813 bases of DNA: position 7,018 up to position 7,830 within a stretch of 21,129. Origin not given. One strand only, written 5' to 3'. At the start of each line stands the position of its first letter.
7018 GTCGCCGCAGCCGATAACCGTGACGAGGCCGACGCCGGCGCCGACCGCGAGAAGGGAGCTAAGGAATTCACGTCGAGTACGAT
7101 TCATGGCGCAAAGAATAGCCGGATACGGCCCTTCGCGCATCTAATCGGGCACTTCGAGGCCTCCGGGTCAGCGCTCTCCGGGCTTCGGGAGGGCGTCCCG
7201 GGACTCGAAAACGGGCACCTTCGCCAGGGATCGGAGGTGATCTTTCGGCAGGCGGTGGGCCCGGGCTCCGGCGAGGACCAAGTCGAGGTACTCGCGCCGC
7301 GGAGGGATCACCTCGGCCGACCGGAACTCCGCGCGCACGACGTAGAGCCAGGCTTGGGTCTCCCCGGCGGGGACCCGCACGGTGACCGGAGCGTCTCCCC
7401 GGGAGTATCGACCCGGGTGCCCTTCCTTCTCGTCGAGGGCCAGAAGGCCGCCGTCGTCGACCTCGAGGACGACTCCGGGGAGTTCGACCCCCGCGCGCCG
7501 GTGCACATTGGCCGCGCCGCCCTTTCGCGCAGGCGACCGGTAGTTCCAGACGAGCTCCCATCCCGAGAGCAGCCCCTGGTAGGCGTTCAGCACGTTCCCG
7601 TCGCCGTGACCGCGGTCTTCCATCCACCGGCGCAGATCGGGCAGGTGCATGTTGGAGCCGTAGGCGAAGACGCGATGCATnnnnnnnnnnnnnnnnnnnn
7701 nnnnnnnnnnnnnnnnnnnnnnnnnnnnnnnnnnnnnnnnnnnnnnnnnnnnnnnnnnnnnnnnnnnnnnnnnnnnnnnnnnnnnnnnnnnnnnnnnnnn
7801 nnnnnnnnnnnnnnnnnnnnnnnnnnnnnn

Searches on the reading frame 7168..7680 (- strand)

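Call 13: search_protein_families(library=pfam, proteins=[window:7168-7680:-], max_evalue=0.001)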
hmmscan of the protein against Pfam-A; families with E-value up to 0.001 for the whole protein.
window:7168-7680:- (170 aa): 2 families
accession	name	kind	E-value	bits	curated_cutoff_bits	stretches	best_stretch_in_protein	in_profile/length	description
PF06094.17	GGACT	-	5.5e-12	46.8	22.8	1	4-122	1-109/120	Gamma-glutamyl cyclotransferase, AIG2-like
PF13772.11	AIG2_2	-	1.2e-09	38.9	27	1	69-152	4-83/83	AIG2-like family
